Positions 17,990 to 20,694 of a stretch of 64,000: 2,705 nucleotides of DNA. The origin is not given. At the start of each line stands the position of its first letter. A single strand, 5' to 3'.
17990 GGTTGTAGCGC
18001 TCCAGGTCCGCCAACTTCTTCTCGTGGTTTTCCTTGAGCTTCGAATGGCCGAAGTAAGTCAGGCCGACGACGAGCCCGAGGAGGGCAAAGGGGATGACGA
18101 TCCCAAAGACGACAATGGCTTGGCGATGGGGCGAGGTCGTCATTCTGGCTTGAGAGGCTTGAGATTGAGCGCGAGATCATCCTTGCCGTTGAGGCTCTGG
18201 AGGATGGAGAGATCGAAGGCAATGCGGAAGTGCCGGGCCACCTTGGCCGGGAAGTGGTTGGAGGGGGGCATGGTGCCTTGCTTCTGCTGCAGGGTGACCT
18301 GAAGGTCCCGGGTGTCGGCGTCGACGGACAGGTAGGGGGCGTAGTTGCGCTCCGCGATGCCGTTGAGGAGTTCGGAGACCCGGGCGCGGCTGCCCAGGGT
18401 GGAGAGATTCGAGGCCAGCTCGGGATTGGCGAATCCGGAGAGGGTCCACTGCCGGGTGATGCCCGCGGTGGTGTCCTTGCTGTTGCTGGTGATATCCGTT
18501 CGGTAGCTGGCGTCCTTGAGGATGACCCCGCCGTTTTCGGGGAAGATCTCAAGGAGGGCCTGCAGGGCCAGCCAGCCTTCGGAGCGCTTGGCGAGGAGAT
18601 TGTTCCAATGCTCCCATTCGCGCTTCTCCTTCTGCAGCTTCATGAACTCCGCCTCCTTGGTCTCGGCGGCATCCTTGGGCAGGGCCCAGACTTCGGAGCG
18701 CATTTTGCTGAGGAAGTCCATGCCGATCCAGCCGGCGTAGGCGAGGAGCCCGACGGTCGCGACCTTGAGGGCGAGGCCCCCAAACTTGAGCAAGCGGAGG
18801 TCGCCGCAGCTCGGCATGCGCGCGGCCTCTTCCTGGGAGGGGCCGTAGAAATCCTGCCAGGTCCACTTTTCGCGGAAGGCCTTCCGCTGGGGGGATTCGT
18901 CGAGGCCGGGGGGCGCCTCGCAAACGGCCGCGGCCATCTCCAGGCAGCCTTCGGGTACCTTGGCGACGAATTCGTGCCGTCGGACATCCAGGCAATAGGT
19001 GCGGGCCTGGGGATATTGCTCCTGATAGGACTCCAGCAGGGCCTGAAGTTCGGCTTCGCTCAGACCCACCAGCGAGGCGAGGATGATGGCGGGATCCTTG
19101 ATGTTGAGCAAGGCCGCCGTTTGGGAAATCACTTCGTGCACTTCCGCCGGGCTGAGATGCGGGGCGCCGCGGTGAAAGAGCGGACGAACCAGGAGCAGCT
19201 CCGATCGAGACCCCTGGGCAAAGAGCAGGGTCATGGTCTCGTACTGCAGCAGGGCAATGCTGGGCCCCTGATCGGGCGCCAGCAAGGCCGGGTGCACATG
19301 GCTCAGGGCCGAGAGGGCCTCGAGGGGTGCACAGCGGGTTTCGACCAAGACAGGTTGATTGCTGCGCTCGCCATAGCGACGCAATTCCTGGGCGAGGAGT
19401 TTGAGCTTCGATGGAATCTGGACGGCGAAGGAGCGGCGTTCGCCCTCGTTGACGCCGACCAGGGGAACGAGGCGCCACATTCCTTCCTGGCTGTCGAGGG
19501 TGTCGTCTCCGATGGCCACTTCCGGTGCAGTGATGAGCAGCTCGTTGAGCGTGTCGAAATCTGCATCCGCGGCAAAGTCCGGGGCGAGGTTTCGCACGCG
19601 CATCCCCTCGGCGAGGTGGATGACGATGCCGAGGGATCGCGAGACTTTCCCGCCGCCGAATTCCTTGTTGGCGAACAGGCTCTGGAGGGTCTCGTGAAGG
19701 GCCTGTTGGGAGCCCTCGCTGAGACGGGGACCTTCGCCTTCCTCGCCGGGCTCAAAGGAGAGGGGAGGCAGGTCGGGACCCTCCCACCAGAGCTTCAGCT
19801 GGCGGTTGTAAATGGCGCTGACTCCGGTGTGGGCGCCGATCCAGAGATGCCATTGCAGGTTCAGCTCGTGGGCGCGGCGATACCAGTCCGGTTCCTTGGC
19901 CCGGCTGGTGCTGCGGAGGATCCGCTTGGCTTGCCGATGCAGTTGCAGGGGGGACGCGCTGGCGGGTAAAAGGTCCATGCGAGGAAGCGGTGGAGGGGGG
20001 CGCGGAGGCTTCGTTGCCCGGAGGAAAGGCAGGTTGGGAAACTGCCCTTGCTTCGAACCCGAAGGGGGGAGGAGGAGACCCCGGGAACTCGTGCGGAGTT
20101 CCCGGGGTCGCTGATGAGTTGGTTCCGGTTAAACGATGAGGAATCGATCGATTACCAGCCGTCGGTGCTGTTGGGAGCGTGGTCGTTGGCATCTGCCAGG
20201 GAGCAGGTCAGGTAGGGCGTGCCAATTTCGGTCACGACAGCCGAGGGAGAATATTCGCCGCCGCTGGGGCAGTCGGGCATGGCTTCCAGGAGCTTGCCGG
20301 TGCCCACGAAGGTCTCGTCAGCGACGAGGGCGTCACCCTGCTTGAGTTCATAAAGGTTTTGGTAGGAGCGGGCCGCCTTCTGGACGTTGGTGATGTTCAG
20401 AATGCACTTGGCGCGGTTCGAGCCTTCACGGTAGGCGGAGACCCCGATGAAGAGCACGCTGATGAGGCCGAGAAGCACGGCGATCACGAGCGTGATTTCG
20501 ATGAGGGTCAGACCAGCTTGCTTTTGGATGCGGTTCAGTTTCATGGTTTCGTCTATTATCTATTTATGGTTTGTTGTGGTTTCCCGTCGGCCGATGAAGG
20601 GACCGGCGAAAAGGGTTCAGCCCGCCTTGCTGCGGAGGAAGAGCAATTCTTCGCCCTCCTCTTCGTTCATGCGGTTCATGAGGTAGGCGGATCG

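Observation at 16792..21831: Compact, unannotated type IV filament-like operon: PilT-like ATPase, pilin, PilM/N-like fusion, PilO-like, PilP-like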

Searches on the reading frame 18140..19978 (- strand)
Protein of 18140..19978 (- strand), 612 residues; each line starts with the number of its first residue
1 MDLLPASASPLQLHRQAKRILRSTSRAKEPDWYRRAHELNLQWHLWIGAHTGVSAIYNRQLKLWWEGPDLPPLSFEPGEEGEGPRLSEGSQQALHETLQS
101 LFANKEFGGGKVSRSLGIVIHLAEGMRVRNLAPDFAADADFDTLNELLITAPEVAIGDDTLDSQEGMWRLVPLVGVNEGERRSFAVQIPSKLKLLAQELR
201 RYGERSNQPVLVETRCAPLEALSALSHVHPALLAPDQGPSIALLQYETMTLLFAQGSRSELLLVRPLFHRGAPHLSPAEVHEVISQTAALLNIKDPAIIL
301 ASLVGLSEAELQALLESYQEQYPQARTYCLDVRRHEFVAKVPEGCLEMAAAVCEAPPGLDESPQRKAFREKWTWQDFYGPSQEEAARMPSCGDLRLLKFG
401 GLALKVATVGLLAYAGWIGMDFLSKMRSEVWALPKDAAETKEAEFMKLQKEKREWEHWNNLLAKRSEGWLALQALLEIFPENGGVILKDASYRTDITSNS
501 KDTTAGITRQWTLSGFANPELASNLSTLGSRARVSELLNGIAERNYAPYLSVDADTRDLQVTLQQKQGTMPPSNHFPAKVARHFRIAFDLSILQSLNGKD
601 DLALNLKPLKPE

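Call 3: search_protein_families(library=pfam, proteins=[window:18140-19978:-], max_evalue=1)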
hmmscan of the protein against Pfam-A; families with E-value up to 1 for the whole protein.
window:18140-19978:- (612 aa): 1 family
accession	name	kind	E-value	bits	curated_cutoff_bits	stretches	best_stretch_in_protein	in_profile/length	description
PF05952.17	ComX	-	0.16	12.3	25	1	301-321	24-44/55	Bacillus competence pheromone ComX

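Call 4: search_protein_families(library=ncbifam, proteins=[window:18140-19978:-], max_evalue=1)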
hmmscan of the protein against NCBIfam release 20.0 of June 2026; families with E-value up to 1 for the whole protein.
window:18140-19978:- (612 aa): 1 family
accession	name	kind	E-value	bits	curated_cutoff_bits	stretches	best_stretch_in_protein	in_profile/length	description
NF033415.1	thiovirid_RiPP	subfamily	0.022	15.3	40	1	292-317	23-47/72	thioviridamide family RiPP peptide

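Call 11: find_homologous_proteins(query=window:18140-19978:-)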
Query window:18140-19978:- (612 aa): 69 proteins with E <= 0.001 among 8000 candidates.
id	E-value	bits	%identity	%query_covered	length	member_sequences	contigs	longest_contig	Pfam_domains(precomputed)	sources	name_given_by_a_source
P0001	0.0e+0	1382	100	100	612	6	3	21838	-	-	-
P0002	1.7e-287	973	70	100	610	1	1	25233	-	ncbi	-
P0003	9.9e-284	961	69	100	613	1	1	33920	-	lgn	-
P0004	2.3e-282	956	69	100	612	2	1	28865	-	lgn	-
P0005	4.4e-259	879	63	100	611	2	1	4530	-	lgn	-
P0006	2.7e-255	867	63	100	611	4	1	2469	-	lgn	-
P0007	1.2e-254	865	62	100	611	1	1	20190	-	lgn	-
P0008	6.4e-252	856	61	99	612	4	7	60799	-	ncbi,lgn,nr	ncbi:MAG: hypothetical protein JNJ70_06925 [Verrucomicrobiales bacterium]|nr:hypothetical protein [V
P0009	6.8e-252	855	61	100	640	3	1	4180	-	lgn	-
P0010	1.1e-251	855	61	100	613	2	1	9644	-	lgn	-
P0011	2.3e-251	854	60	100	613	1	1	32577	-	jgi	-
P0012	1.6e-250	851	61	100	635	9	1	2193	-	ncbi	-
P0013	1.9e-250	851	61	99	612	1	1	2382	-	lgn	-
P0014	2.8e-249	847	60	100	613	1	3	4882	-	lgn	-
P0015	3.6e-249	846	60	99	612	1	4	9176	-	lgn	-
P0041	4.6e-199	681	52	99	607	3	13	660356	-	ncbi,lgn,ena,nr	ncbi:MAG: hypothetical protein CMO55_21645 [Verrucomicrobiales bacterium]|nr:hypothetical protein [V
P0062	2.5e-185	636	47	100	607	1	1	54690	-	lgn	-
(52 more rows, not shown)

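Call 13: find_encoding_contigs(protein=P0041, flank=10000, max_places=2)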
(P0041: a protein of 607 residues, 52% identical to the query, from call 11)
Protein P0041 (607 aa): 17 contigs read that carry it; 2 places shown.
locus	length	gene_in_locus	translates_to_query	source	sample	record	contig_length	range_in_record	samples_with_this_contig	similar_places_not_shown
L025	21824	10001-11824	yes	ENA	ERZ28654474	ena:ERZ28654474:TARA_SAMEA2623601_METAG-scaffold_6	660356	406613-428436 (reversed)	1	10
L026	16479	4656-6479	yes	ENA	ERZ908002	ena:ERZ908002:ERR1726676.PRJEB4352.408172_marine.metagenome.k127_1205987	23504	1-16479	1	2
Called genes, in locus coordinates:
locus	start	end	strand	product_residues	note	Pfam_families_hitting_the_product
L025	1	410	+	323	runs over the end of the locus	-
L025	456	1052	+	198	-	-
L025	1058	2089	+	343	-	-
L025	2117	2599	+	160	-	-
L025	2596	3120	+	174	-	-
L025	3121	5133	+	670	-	-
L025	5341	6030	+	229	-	PF00005:ABC_tran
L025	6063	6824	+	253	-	-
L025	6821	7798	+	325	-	-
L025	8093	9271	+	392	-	PF00437:T2SSE, PF13401:AAA_22 (weak)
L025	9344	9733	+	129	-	-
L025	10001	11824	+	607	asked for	-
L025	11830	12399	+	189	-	PF10741:T2SSM_b (weak)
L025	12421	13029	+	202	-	-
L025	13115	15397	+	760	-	PF03958:Secretin_N (weak), PF00263:Secretin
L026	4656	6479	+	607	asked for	-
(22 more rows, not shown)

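Call 14: find_encoding_contigs(protein=P0062, flank=10000, max_places=2)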
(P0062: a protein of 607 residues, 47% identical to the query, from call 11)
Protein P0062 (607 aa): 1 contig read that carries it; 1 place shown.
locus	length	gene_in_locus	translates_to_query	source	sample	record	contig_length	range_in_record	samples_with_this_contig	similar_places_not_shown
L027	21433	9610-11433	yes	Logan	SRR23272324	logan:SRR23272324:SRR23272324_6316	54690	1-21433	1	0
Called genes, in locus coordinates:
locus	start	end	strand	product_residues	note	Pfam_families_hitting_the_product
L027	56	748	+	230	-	-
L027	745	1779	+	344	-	-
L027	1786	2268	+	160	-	-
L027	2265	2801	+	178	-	-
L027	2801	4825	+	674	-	-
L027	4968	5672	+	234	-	PF00005:ABC_tran, PF13304:AAA_21 (faint)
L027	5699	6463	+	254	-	-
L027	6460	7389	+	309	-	-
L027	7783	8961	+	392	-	PF00437:T2SSE, PF13401:AAA_22 (weak)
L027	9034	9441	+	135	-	-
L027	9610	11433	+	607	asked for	-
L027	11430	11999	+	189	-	-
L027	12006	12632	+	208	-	-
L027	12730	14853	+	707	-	PF03958:Secretin_N (weak), PF00263:Secretin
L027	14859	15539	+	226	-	-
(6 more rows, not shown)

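Call 26: find_related_loci(query=A1, collection=genome_contigs, flank=10000)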
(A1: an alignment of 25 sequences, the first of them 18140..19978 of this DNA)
Query A1 (612 aa) in genome_contigs; peptide patterns used: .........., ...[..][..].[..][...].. (x = any residue, [..] = any of these).
65 stretches matched a pattern; 36 encode a relative of the query (tblastn E <= 1e-3); 35 distinct loci.
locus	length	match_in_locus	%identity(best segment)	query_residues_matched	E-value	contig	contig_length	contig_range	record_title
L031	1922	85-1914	77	1-610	0e+0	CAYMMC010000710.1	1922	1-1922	MAG TPA_asm: uncultured Akkermansia sp. isolate SRP193661_co1_126 genome assembly, contig: NODE_68175_length_1922_cov_6.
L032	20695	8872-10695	70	1-610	0e+0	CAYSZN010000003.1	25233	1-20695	MAG TPA_asm: uncultured Akkermansia sp. isolate SRP344714_co1_298 genome assembly, contig: NODE_3808_length_25233_cov_6.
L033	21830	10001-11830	69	1-612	0e+0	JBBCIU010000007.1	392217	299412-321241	MAG: Verrucomicrobiales bacterium isolate MAG_CPA_07 P10A_000000077113, whole genome shotgun sequence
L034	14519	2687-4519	63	1-612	0e+0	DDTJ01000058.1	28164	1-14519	MAG TPA_asm: Akkermansiaceae bacterium UBA2367 UBA2367_contig_12569, whole genome shotgun sequence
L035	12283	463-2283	61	1-606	0e+0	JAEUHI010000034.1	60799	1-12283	MAG: Verrucomicrobiales bacterium isolate new MAG-13 k141_2029415, whole genome shotgun sequence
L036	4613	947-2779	59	1-612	0e+0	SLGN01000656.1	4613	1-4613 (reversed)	MAG: Verrucomicrobiales bacterium isolate CSSed162cmB_98 CSSed16-2cmB-101040, whole genome shotgun sequence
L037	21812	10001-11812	59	1-604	0e+0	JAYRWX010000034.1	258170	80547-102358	MAG: Verrucomicrobiales bacterium isolate EBPR_ori4bin.17 k141_193267, whole genome shotgun sequence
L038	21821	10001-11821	57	1-606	0e+0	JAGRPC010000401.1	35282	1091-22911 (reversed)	MAG: Verrucomicrobiia bacterium isolate HKST-UBA34 2009_177198, whole genome shotgun sequence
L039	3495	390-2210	58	1-606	0e+0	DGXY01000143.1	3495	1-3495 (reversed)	MAG TPA_asm: Akkermansiaceae bacterium UBA5020 UBA5020_contig_61596, whole genome shotgun sequence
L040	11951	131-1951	56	1-606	0e+0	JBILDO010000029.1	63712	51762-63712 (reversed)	MAG: Verrucomicrobiales bacterium isolate ME2016-07-20_3300033996_group7_bin174 Rohwer_bin2756_scaffold_117_c1, whole ge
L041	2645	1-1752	57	28-612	0e+0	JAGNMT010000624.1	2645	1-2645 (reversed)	MAG: Verrucomicrobiales bacterium isolate Go_SlAct_bin_210 Go_SlAct_353883_length_2645_cov_5.452343, whole genome shotgu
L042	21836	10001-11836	54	1-612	0e+0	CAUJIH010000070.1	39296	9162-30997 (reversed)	MAG: Verrucomicrobiota bacterium isolate KLAP133 genome assembly, contig: KLAP133_403441, whole genome shotgun sequence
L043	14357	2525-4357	58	1-612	0e+0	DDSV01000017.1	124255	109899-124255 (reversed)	MAG TPA_asm: Akkermansiaceae bacterium UBA2381 UBA2381_contig_3719, whole genome shotgun sequence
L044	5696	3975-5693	54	1-573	0e+0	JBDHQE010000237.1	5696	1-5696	MAG: Verrucomicrobiales bacterium isolate AS-MESO-3CA.15 NODE_57660_length_5696_cov_2.473928, whole genome shotgun seque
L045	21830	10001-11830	55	1-612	0e+0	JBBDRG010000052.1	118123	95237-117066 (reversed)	MAG: Verrucomicrobiales bacterium isolate LejiaC_63_26 Lejia_C_326_length_118123_cov_15, whole genome shotgun sequence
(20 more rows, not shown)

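Call 35: predict_structure(alignment_id=A1)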
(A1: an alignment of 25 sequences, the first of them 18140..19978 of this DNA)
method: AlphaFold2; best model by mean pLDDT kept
length: 612 residues; sequences in the alignment: 25
mean_pLDDT: 84.0   pTM: 0.65
mean pLDDT of the five models: 84.0, 83.4, 82.7, 81.3, 80.9
residues with pLDDT >= 90: 228; 70-90: 314; 50-70: 61; < 50: 9
segments of 3 or more residues with pLDDT < 50: 459-464
pLDDT, mean of each block of 10 residues (from residue 1): 66 71 77 90 94 94 92 82 83 92 80 88 93 89 92 90 89 81 92 92 90 96 92 82 95 89 92 90 94 92 93 94 92 94 94 83 86 92 82 71 78 81 64 60 73 64 56 73 80 76 80 88 83 85 79 85 85 78 85 86 72 48
secondary structure, 60 per line:
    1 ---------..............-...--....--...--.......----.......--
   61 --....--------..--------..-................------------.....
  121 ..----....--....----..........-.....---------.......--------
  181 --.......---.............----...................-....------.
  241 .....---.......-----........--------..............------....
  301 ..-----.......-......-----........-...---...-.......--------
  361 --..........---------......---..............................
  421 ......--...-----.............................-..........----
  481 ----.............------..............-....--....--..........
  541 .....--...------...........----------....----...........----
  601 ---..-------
elements in order: H10-23 H30-33 E41-47 E52-58 E63-66 H88-103 E116-122 E127-130 H133-136 H141-150 H152-156 E166-172 E183-189 H193-205 E210-216 H217-228 H230-233 E240-245 E249-255 E261-268 H277-290 E297-302 H308-314 H316-321 E327-331 H346-352 H363-372 H382-387 H391-426 H437-465 H467-476 E485-497 E504-517 H519-522 H525-528 H531-545 E557-567 H578-581 E586-596

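Call 38: search_solved_structures(query=A1, max_evalue=10)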
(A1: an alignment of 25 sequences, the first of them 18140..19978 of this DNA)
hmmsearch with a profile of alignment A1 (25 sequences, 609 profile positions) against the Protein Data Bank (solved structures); distinct sequences matched with E-value up to 10: 0.

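Call 40: fold_search(model_id=the predicted structure, library=pdb)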
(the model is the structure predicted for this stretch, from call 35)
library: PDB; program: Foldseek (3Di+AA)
matches with E <= 10: 1256; with E <= 0.001: 53
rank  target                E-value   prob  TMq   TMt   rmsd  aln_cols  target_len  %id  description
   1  3hrg                  2.9e-10  1.00  0.28  0.59   8.3       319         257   10  Crystal structure of Bacteroides thetaiotaomicron BT_3980, protein with actin-like ATPase fold and unknown function (NP_ (released 2009-06-23)
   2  5eox_B                2.2e-09  1.00  0.25  0.38  12.4       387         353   13  Pseudomonas aeruginosa PilM bound to ADP (released 2016-04-27)
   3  5eou_B                9.3e-09  1.00  0.28  0.43  11.5       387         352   14  Pseudomonas aeruginosa PilM:PilN1-12 bound to ATP (released 2016-04-27)
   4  5eou_A                1.0e-08  1.00  0.26  0.41  11.8       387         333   12  Pseudomonas aeruginosa PilM:PilN1-12 bound to ATP (released 2016-04-27)
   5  5eoy_A                1.3e-08  1.00  0.26  0.39  10.8       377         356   14  Pseudomonas aeruginosa SeMet-PilM bound to ADP (released 2016-04-27)
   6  5eox_A                2.9e-08  1.00  0.25  0.39  12.7       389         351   12  Pseudomonas aeruginosa PilM bound to ADP (released 2016-04-27)
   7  3jc8_Ma               3.6e-08  1.00  0.26  0.41  11.3       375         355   11  Architectural model of the type IVa pilus machine in a piliated state (released 2016-03-16)
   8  5eq6_A                3.8e-08  1.00  0.25  0.38  10.6       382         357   12  Pseudomonas aeruginosa PilM bound to AMP-PNP (released 2016-04-27)
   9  5eoy_B                1.3e-07  1.00  0.25  0.37  10.9       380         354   14  Pseudomonas aeruginosa SeMet-PilM bound to ADP (released 2016-04-27)
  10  2ych_A                2.2e-07  1.00  0.31  0.51   7.6       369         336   14  PilM-PilN type IV pilus biogenesis complex (released 2011-05-11)
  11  2flo_A                2.0e-05  1.00  0.20  0.23  11.3       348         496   11  Crystal structure of exopolyphosphatase (PPX) from E. coli O157:H7 (released 2006-06-06)
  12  8jgx_B                2.1e-05  1.00  0.19  0.23  13.2       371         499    9  Crystal structure of Acinetobacter baumannii exopolyphosphatase (released 2024-05-15)
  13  3mdq                  2.2e-05  1.00  0.20  0.32  11.3       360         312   10  Crystal structure of an Exopolyphosphatase (CHU_0316) from Cytophaga hutchinsonii ATCC 33406 at 1.50 A resolution (released 2010-05-12)
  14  3vov_C                2.8e-05  1.00  0.20  0.34  10.1       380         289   14  Crystal Structure of ROK Hexokinase from Thermus thermophilus (released 2012-06-27)
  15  1t6c                  3.7e-05  1.00  0.19  0.31  11.8       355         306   10  Structural characterization of the Ppx/GppA protein family: crystal structure of the Aquifex aeolicus family member (released 2004-08-03)
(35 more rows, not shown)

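Call 61: find_encoding_contigs(protein=window:18140-19978:-, flank=10000, max_places=5)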
Protein window:18140-19978:- (612 aa): 22 contigs read that carry it; 5 places shown.
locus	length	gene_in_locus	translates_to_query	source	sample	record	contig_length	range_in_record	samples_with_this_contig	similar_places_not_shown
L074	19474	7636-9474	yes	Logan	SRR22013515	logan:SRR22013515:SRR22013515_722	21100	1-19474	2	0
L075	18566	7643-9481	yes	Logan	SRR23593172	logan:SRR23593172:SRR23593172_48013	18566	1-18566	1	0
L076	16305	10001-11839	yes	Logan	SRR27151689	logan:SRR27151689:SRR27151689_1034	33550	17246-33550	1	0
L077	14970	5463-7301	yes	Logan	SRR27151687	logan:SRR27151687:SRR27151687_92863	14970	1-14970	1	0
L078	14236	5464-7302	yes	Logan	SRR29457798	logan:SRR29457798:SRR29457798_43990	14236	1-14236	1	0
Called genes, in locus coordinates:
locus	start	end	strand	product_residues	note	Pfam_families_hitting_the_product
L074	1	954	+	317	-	?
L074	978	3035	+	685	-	PF07732:Cu-oxidase_3, PF00394:Cu-oxidase, PF07731:Cu-oxidase_2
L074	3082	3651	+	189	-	PF04011:LemA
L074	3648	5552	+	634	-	PF09972:DUF2207, PF20990:DUF2207_C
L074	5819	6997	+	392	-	PF00437:T2SSE, PF13401:AAA_22 (weak)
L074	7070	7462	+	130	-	-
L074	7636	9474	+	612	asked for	-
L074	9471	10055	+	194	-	PF10741:T2SSM_b (weak)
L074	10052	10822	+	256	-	-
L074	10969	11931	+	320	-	PF03734:YkuD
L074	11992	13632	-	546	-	PF20260:PUA_4, PF04452:Methyltrans_RNA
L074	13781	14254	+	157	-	-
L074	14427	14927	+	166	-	PF01740:STAS, PF13466:STAS_2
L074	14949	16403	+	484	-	PF01590:GAF, PF13185:GAF_2, PF13492:GAF_3 (weak), PF07228:SpoIIE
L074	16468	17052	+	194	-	PF01025:GrpE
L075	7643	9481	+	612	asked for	-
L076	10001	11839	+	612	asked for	-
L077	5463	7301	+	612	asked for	-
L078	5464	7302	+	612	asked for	-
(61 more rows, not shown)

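Call 70: search_protein_families(library=pfam, alignment_id=A1, max_evalue=10)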
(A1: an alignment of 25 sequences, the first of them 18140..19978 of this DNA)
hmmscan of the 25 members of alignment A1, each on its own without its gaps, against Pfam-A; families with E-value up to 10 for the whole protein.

A. member 1, window:18140-19978:- (612 aa): 1 family
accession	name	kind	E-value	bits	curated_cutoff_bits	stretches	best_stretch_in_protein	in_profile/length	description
PF05952.17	ComX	-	0.16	12.3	25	1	301-321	24-44/55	Bacillus competence pheromone ComX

B. families by the number of members that match (of 25 scanned): 10 families
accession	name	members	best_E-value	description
PF18585.7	zf-CCCH_6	2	0.059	Chromatin remodeling factor Mit1 C-terminal Zn finger 2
PF03466.25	LysR_substrate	1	0.00015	LysR substrate binding domain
PF24881.1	DUF7739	1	0.059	Domain of unknown function (DUF7739)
PF04387.19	PTPLA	1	0.12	Protein tyrosine phosphatase-like protein, PTPLA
PF25064.1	ARM_TT21_5th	1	0.13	TT21 fifth ARM repeats domain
PF19137.5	DUF5820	1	0.15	Family of unknown function (DUF5820)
PF05952.17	ComX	1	0.16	Bacillus competence pheromone ComX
PF12956.13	DUF3845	1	0.23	Domain of Unknown Function with PDB structure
PF09233.17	Endonuc-EcoRV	1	0.27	Restriction endonuclease EcoRV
PF04844.18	Ovate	1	0.59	Transcriptional repressor, ovate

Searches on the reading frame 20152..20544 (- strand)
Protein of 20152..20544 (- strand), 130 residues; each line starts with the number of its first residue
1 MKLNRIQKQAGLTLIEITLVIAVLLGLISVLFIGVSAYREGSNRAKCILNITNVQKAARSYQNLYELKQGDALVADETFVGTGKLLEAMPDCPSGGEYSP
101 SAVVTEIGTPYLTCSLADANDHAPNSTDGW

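Call 3: search_protein_families(library=pfam, proteins=[window:20152-20544:-], max_evalue=1)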
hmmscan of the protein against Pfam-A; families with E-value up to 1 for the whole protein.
window:20152-20544:- (130 aa): 6 families
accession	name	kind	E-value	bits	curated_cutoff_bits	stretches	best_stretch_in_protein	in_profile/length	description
PF13359.12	DDE_Tnp_4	-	0.012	15.7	24.8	1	31-101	41-105/158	DDE superfamily endonuclease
PF07963.17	N_methyl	-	0.034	14.2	21.2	1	7-25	2-20/27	Prokaryotic N-terminal methylation motif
PF09068.17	EF-hand_2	-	0.12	13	27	1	1-24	22-45/123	EF hand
PF07006.16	DUF1310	-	0.14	12.8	30.1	1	20-73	2-55/119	Protein of unknown function (DUF1310)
PF13624.11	SurA_N_3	-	0.17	12.1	27.2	1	19-65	12-58/162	SurA-like N-terminal domain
PF03740.19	PdxJ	-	0.23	11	24.5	1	49-89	191-230/234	Pyridoxal phosphate biosynthesis protein PdxJ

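Call 4: search_protein_families(library=ncbifam, proteins=[window:20152-20544:-], max_evalue=1)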
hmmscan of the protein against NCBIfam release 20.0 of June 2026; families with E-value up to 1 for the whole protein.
window:20152-20544:- (130 aa): 4 families
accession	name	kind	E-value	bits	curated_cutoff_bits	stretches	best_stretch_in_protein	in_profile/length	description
NF007862.0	PRK10574.1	equivalog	0.016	15.3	138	1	7-62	2-50/145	prepilin peptidase-dependent pilin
TIGR01710.1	typeII_sec_gspG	equivalog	0.047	13.7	88.85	1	11-62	2-53/134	type II secretion system major pseudopilin GspG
TIGR02532.1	IV_pilin_GFxxxE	domain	0.048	13.5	16.3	1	9-30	1-22/24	prepilin-type N-terminal cleavage/methylation domain-containing protein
NF006453.0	PRK08808.1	equivalog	0.21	10.6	295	1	7-51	4-48/211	type II secretion system protein J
